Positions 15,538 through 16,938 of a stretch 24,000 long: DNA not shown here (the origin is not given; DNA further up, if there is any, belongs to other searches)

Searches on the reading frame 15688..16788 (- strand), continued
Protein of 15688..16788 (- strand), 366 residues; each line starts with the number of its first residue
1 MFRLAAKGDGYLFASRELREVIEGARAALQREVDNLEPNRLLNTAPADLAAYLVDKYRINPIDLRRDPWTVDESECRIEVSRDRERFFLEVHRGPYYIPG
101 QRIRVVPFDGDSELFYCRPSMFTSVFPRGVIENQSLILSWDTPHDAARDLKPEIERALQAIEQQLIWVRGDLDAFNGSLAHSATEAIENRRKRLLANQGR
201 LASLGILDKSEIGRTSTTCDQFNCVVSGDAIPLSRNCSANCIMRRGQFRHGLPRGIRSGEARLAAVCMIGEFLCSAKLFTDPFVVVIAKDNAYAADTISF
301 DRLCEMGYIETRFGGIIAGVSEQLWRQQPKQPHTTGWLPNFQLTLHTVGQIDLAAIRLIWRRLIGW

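Call 31: search_protein_families(library=pfam, proteins=[P0121, P0002, P0058], max_evalue=0.1)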
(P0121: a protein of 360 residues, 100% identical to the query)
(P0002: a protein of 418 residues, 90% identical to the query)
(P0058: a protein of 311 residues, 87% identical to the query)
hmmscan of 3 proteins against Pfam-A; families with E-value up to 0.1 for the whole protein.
P0121 (360 aa): 9 families
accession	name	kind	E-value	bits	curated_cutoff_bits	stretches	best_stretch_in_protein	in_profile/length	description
PF20432.4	Xre-like-HTH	-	0.00011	22.9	25.8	1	11-40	20-48/63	Antitoxin Xre-like helix-turn-helix domain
PF13560.12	HTH_31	-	0.00043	21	27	1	5-46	5-46/64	Helix-turn-helix domain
PF12728.13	HTH_17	-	0.00097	19.8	27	1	15-39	2-26/51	Helix-turn-helix domain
PF01381.28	HTH_3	-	0.0015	19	23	1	9-39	4-33/55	Helix-turn-helix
PF24030.1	DUF7341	-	0.019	15.9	27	1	18-86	66-131/133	Domain of unknown function (DUF7341)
PF02954.25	HTH_8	-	0.019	15.1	22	1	10-33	14-37/42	Bacterial regulatory protein, Fis family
PF13384.12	HTH_23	-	0.027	14.8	24.6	0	9-34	13-37/50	Homeodomain-like domain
PF20038.5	HTH_59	-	0.054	13.9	27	0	15-38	8-31/66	Helix-turn-helix domain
PF13518.12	HTH_28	-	0.065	13.8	25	0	8-36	8-34/52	Helix-turn-helix domain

P0002 (418 aa): 0 families

P0058 (311 aa): 4 families
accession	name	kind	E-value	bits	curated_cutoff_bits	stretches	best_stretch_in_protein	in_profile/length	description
PF03466.25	LysR_substrate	-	1.7e-20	73.7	28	1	97-305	4-207/209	LysR substrate binding domain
PF00126.33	HTH_1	-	6.8e-15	55.2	26.6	1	10-69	1-60/60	Bacterial regulatory helix-turn-helix protein, lysR family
PF12802.13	MarR_2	-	0.046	14.3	27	0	7-48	5-46/61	MarR family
PF25213.1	HVO_A0261_N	-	0.078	13.3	35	0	22-83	22-82/86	HVO_A0261 N-terminal domain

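Call 41: find_encoding_contigs(protein=P0059, flank=6000, max_places=2)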
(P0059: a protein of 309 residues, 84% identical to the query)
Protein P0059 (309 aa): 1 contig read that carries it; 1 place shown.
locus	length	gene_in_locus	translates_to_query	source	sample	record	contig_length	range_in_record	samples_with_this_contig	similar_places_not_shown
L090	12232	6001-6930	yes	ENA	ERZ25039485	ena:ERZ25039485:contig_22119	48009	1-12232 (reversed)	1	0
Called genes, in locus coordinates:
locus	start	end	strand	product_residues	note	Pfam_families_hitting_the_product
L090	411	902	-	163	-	PF00795:CN_hydrolase (faint)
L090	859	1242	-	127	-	PF00795:CN_hydrolase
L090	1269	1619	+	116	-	-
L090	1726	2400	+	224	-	PF01047:MarR, PF12802:MarR_2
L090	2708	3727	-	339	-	PF00912:Transgly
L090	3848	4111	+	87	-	-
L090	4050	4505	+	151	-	-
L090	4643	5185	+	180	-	PF09351:DUF1993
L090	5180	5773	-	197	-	PF03729:DUF308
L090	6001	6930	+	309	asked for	PF00126:HTH_1, PF03466:LysR_substrate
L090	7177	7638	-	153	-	PF09656:PGPGW (weak)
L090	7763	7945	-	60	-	-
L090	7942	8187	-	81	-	-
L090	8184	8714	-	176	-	PF05974:DUF892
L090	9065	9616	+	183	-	-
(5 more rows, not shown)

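Call 43: predict_structure(alignment_id=A2)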
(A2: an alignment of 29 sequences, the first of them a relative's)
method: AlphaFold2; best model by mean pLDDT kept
length: 418 residues; sequences in the alignment: 29
mean_pLDDT: 81.1   pTM: 0.46
mean pLDDT of the five models: 81.1, 79.4, 79.0, 78.5, 76.1
residues with pLDDT >= 90: 165; 70-90: 178; 50-70: 40; < 50: 35
segments of 3 or more residues with pLDDT < 50: 215-242, 301-305
pLDDT, mean of each block of 10 residues (from residue 1): 77 91 94 88 84 95 93 90 74 78 95 92 81 94 86 92 93 94 93 81 58 45 34 38 63 86 81 84 84 71 61 73 89 88 72 90 91 94 85 86 88 77
secondary structure, 60 per line:
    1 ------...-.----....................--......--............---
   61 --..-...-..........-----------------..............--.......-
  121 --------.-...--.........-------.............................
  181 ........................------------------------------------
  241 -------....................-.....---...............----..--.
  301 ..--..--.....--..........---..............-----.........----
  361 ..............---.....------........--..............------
elements in order: H18-35 H38-43 H46-57 E70-79 E97-110 H113-117 E131-133 E136-144 H152-204 H248-267 H269-273 H277-291 E300-302 E309-313 E316-325 H329-342 E348-356 H361-374 E378-382 E389-396 E399-412

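Call 45: predict_structure(alignment_id=A3)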
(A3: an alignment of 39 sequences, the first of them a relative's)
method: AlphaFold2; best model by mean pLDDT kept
length: 360 residues; sequences in the alignment: 39
mean_pLDDT: 82.0   pTM: 0.56
mean pLDDT of the five models: 82.0, 79.2, 78.5, 78.0, 76.0
residues with pLDDT >= 90: 105; 70-90: 189; 50-70: 48; < 50: 18
segments of 3 or more residues with pLDDT < 50: 66-71, 74-83
pLDDT, mean of each block of 10 residues (from residue 1): 92 87 90 90 90 74 54 48 63 81 85 90 76 82 85 91 90 96 84 82 95 97 90 95 88 87 76 72 83 89 75 59 81 82 87 69
secondary structure, 60 per line:
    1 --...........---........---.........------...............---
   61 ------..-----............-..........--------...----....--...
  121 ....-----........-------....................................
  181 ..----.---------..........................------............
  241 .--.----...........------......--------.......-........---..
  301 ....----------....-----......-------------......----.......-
elements in order: H3-13 H17-24 H28-36 H43-57 H74-85 H87-96 E105-107 E112-115 E118-124 E130-137 H145-182 H197-222 H229-241 H249-259 E266-271 E280-286 H288-295 E299-304 H315-318 E324-329 E343-348 H353-359

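Call 47: fold_search(model_id=the predicted structure, library=pdb)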
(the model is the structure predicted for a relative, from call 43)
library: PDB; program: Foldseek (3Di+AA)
matches with E <= 10: 613; with E <= 0.001: 0
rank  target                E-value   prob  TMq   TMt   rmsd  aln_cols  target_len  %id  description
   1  8opt_A                1.0e-02  0.54  0.12  0.07  18.5       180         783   10  Human terminal uridylyltransferase 7 (TUT7/ZCCHC6) bound with pre-let7g miRNA and Lin28A - complex 2 (released 2024-07-24)
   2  5w0m_A                1.8e-02  0.21  0.09  0.10  19.3       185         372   12  Structure of human TUT7 catalytic module (CM) in complex with U5 RNA (released 2017-06-28)
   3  5w0b_A                2.7e-02  0.18  0.09  0.11  19.8       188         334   12  Structure of human TUT7 catalytic module (CM) (released 2017-06-28)
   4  5w0b_B                3.9e-02  0.16  0.09  0.10  19.3       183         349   12  Structure of human TUT7 catalytic module (CM) (released 2017-06-28)
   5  5w0m_C                4.1e-02  0.33  0.12  0.13  18.9       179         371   12  Structure of human TUT7 catalytic module (CM) in complex with U5 RNA (released 2017-06-28)
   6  5w0n_A                5.8e-02  0.14  0.09  0.10  19.1       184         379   11  Structure of human TUT7 catalytic module (CM) in complex with UMPNPP and U2 RNA (released 2017-06-28)
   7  5w0n_C                6.9e-02  0.14  0.10  0.11  18.9       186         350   12  Structure of human TUT7 catalytic module (CM) in complex with UMPNPP and U2 RNA (released 2017-06-28)
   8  8opp_A                6.9e-02  0.14  0.09  0.06  18.9       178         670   10  Structure of human terminal uridylyltransferase 7 (hTUT7/ZCCHC6) bound with pre-let7g miRNA and UTPalphaS (released 2024-07-24)
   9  5w0n_B                8.8e-02  0.21  0.12  0.13  18.5       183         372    9  Structure of human TUT7 catalytic module (CM) in complex with UMPNPP and U2 RNA (released 2017-06-28)
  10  5w0m_B                1.1e-01  0.11  0.09  0.11  19.0       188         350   12  Structure of human TUT7 catalytic module (CM) in complex with U5 RNA (released 2017-06-28)
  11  5w0o_A                1.2e-01  0.14  0.10  0.12  18.9       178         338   12  Structure of human TUT7 catalytic module (CM) in complex with dsRNA (released 2017-06-28)
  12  7q72_A                1.3e-01  0.11  0.10  0.09  13.8       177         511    8  Structure of Pla1 in complex with Red1 (released 2022-12-07)
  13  7q74_B                1.4e-01  0.38  0.14  0.12  14.1       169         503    9  Structure of Pla1 apo, with a C-terminal deletion (released 2022-12-07)
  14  1f5a                  1.4e-01  0.25  0.14  0.13  20.4       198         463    9  CRYSTAL STRUCTURE OF MAMMALIAN POLY(A) POLYMERASE (released 2000-09-13)
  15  7q74_A                1.5e-01  0.35  0.14  0.12  14.0       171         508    8  Structure of Pla1 apo, with a C-terminal deletion (released 2022-12-07)
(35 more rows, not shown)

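Call 48: fold_search(model_id=the predicted structure, library=pdb)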
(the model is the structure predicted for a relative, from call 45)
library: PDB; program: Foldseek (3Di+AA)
matches with E <= 10: 595; with E <= 0.001: 0
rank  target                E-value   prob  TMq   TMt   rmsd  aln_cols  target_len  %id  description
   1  7vjo_A                7.5e-02  1.00  0.16  0.48   1.5        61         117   31  Pectobacterium phage ZF40 apo-Aca2 (released 2021-10-20)
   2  5j9i_E                8.8e-02  1.00  0.15  0.76   2.2        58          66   22  Crystal structure of the HigA2 antitoxin C-terminal domain (released 2017-04-05)
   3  7ezy_A                8.8e-02  1.00  0.17  0.47   7.4       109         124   22  anti-CRISPR-associated Aca2 (released 2022-01-12)
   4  7vjp_A                9.7e-02  1.00  0.13  0.37   5.3        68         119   29  Selenomethionine-derived Pectobacterium phage ZF40 apo-Aca2 (released 2021-10-20)
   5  7vjo_B                1.1e-01  1.00  0.16  0.48   1.1        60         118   32  Pectobacterium phage ZF40 apo-Aca2 (released 2021-10-20)
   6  4pu7_B                1.4e-01  1.00  0.12  0.55   5.2        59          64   27  Shewanella oneidensis Toxin Antitoxin System Antitoxin Protein HipB Resolution 1.85 (released 2014-08-06)
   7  8tac_A                1.4e-01  1.00  0.12  0.52   3.7        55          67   36  Designed DNA binding protein (released 2024-08-28)
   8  7b5j_A                1.5e-01  1.00  0.16  0.48   1.2        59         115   30  Anti-CRISPR associated (Aca) protein, Aca2 (released 2021-06-23)
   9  5j9i_G                1.7e-01  1.00  0.15  0.77   2.2        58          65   22  Crystal structure of the HigA2 antitoxin C-terminal domain (released 2017-04-05)
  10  2auw_B                1.7e-01  1.00  0.15  0.33   1.8        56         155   20  Crystal Structure of Putative DNA Binding Protein NE0471 from Nitrosomonas europaea ATCC 19718 (released 2005-10-11)
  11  3lfv_B                1.7e-01  0.07  0.09  0.09  18.8       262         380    9  crystal structure of unliganded PDE5A GAF domain (released 2010-09-22)
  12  2ox6_A                1.9e-01  1.00  0.16  0.35   0.9        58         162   17  Crystal structure of gene product SO3848 from Shewanella oneidensis MR-1 (released 2007-04-03)
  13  2ox6_D                2.0e-01  1.00  0.16  0.35   0.9        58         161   17  Crystal structure of gene product SO3848 from Shewanella oneidensis MR-1 (released 2007-04-03)
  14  5uk3_I                2.0e-01  0.38  0.12  0.27  16.2       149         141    9  Crystal structure of cyanase from T. urticae (released 2017-06-21)
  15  5j9i_A                2.1e-01  1.00  0.15  0.74   2.2        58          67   22  Crystal structure of the HigA2 antitoxin C-terminal domain (released 2017-04-05)
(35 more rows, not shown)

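Call 49: search_solved_structures(query=A2, max_evalue=10)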
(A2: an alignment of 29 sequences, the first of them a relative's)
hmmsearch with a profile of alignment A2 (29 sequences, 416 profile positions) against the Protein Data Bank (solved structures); distinct sequences matched with E-value up to 10: 1.
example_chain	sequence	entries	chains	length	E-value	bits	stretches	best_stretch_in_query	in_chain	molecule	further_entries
4uos_A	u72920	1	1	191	1.9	10.5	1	147-199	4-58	DESIGNED HELICAL BUNDLE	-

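Call 53: find_related_loci(query=A3, collection=metagenome_contigs, flank=6000)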
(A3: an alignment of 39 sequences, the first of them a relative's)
Query A3 (360 aa) in metagenome_contigs; peptide patterns used: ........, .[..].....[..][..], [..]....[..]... (x = any residue, [..] = any of these).
600 stretches matched a pattern (row limit reached: there are more); 46 encode a relative of the query (tblastn E <= 1e-3); 46 distinct loci.
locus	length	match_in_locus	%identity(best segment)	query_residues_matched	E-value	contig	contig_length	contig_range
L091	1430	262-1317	82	1-353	0e+0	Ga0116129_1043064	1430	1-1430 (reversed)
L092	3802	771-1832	78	1-355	0e+0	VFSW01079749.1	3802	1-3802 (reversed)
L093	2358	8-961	85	38-355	0e+0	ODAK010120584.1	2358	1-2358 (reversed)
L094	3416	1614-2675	75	1-355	1e-180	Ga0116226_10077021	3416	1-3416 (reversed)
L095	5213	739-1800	71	1-355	4e-172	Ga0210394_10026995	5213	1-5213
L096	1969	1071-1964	83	1-298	9e-180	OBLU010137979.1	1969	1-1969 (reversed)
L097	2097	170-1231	67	1-355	1e-171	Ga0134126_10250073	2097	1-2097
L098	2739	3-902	74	55-355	7e-154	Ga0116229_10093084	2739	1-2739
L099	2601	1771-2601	82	1-277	5e-154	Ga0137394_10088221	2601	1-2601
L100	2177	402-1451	63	1-352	8e-154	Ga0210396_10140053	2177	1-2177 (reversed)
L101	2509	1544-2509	58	16-340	2e-122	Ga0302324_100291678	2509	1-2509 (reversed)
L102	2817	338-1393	44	1-356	7e-84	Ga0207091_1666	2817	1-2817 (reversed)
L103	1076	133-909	50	1-262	4e-74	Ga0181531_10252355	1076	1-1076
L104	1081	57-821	50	1-259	5e-71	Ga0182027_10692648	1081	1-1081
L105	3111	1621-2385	45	1-259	6e-65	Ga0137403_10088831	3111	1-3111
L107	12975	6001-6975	61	1-260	8e-59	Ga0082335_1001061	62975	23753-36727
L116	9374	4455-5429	49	1-256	1e-53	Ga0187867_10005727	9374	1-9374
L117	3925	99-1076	50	1-257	2e-53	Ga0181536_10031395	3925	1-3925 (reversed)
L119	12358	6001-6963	55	1-259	2e-52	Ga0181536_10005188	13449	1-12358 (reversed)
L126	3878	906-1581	57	1-260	5e-51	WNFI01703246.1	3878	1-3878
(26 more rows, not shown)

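Call 61: search_protein_families(library=pfam, proteins=[P0120, P0114, P0055], max_evalue=10)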
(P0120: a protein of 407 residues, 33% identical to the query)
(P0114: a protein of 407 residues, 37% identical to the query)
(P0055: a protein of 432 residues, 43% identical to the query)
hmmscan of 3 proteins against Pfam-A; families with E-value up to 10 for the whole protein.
P0120 (407 aa): 0 families

P0114 (407 aa): 0 families

P0055 (432 aa): 0 families

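Call 63: search_protein_families(library=padloc, proteins=[P0121, L086:6175-6960:+, L092:1928-2746:+, L095:2040-2678:+, L107:6981-8537:+, L116:5602-7326:+, L119:7138-8148:+, L117:1138-1776:+, L126:2006-2950:+, L087:6192-11078:+], max_evalue=0.001)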
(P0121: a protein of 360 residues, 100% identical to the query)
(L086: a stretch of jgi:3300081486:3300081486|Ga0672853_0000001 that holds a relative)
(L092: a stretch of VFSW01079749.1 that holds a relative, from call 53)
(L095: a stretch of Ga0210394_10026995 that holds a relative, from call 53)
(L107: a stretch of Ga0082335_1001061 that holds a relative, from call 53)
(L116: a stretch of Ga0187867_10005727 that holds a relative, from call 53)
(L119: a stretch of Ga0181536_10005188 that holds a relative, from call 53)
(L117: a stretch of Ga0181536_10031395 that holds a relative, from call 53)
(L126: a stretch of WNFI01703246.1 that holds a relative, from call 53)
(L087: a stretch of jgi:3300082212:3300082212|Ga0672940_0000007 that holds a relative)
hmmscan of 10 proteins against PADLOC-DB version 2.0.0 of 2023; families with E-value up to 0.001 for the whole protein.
P0121 (360 aa): 0 families

L086:6175-6960:+ (261 aa): 0 families

L092:1928-2746:+ (272 aa): 1 family
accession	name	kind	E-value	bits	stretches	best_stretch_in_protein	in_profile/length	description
PDLC02918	DUF626_VIII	-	0.00013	19.3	1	12-145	6-137/474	-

L095:2040-2678:+ (212 aa): 1 family
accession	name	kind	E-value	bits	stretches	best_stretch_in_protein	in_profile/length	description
PDLC02667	DndD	-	0.00092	16.1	0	41-198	355-510/657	DndD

L107:6981-8537:+ (518 aa): 34 families (the best 25 are shown)
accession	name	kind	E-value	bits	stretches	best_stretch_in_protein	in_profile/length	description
PDLC04138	mad6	-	8e-58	194.8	1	32-378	42-387/659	mads_6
PDLC04042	PD-T4-6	-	2.9e-57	192.5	1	40-318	8-281/292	-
PDLC04053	PD-T4-6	-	6.3e-54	181.5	1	38-321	6-287/311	-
PDLC04047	PD-T4-6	-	4.4e-51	171.9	1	41-313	10-280/327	-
PDLC04039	PD-T4-6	-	1.7e-49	167.1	1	37-323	10-293/458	-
PDLC04043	PD-T4-6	-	6.7e-48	161.9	1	37-323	7-296/452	-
PDLC04060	PD-T4-6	-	5e-45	152.3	1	41-338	8-300/486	-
PDLC04061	PD-T4-6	-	7.1e-45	152.5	1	41-336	16-318/510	-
PDLC04054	PD-T4-6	-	7.7e-44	148.5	1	43-315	12-283/347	-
PDLC04048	PD-T4-6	-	3.7e-41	139.7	1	41-311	10-278/354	-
PDLC04057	PD-T4-6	-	1.2e-40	137.9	1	40-333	7-296/443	-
PDLC04041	PD-T4-6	-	5.7e-40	135.9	1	31-384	18-365/443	-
PDLC04052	PD-T4-6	-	3.9e-33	113.4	1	40-359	8-329/496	-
PDLC04050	PD-T4-6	-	3.4e-29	100.1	1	43-327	65-347/480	-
PDLC04040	PD-T4-6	-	2.7e-28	97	1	49-314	2-274/547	-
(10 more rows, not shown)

L116:5602-7326:+ (574 aa): 16 families
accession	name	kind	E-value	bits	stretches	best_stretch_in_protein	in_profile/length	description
PDLC04772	PDC-M68A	-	2.1e-38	130.7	1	3-118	1-115/253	-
PDLC00739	Effector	-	1.3e-27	95.1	1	3-165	3-163/378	Endonuclease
PDLC01997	SAVED1--SAVED_HNH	-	2.5e-24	84.5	1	6-165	4-159/368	-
PDLC00746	Effector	-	2e-23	81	1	5-146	14-152/389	Endonuclease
PDLC00751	Effector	-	1.1e-18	65.6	1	9-113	132-236/530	Endonuclease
PDLC01998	SAVED1--SAVED_HNH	-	1.8e-16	58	1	9-111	115-217/506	-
PDLC00749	Effector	-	9.7e-16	55.8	1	8-120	16-129/395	Endonuclease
PDLC00406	SduA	-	5.3e-14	51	1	5-118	14-123/326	DUF4263 domain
PDLC04773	PDC-M68A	-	4.5e-13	47.7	1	67-116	2-51/200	-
PDLC00747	Effector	-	3e-12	44.4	1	5-120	9-128/373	Endonuclease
PDLC00742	Effector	-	3.2e-12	43.9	1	9-105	122-218/527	Endonuclease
PDLC00740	Effector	-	1.4e-11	41.8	1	44-122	49-131/391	Endonuclease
PDLC00738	Effector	-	2.6e-11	40.9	1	7-109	146-248/529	Endonuclease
PDLC02000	Effector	-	4.3e-11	40.3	1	7-109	145-247/524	SAVED1--SAVED_HNH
PDLC00743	Effector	-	1.7e-07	28.7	1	45-116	37-112/384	Endonuclease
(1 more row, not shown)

L119:7138-8148:+ (336 aa): 0 families

L117:1138-1776:+ (212 aa): 0 families

L126:2006-2950:+ (314 aa): 0 families

L087:6192-11078:+ (1629 aa): 1 family
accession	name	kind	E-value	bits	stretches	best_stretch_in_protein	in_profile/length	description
PDLC02169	Avs4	-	3.1e-124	413.8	1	249-1627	164-1526/1570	-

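Call 65: search_protein_families(library=phrogs, proteins=[P0121, P0002], max_evalue=0.01)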
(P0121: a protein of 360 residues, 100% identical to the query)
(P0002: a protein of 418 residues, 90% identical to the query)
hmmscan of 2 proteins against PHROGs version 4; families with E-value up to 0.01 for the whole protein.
P0121 (360 aa): 11 families
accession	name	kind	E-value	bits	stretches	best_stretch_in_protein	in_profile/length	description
phrog_5119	-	unknown function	5e-06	27.4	1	1-52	53-104/152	-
phrog_4779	-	transcription regulation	8.9e-05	23.9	1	1-39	2-40/98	transcriptional regulator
phrog_2328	-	transcription regulation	0.00029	21.6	1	10-62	24-73/128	transcriptional repressor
phrog_6962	-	unknown function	0.00034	21.9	1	1-39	1-39/73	-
phrog_8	-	transcription regulation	0.0004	20.9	1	1-43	76-117/346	transcriptional regulator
phrog_664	-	DNA, RNA and nucleotide metabolism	0.00041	21.2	1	8-58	94-147/210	DNA binding protein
phrog_2474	-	transcription regulation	0.00051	20.9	1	15-81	49-106/118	MerR-like transcriptional regulator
phrog_2907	-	integration and excision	0.0026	19.2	0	15-39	7-31/117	excisionase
phrog_2745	-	transcription regulation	0.0034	18.1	1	8-40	22-54/143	transcriptional repressor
phrog_3865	-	unknown function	0.0035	18.6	0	10-31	20-41/74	-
phrog_57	-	head and packaging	0.0087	16.9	0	13-42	11-40/199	terminase small subunit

P0002 (418 aa): 1 family
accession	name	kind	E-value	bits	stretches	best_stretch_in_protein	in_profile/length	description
phrog_9664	-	unknown function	4.3e-05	24.1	1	262-366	48-154/215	-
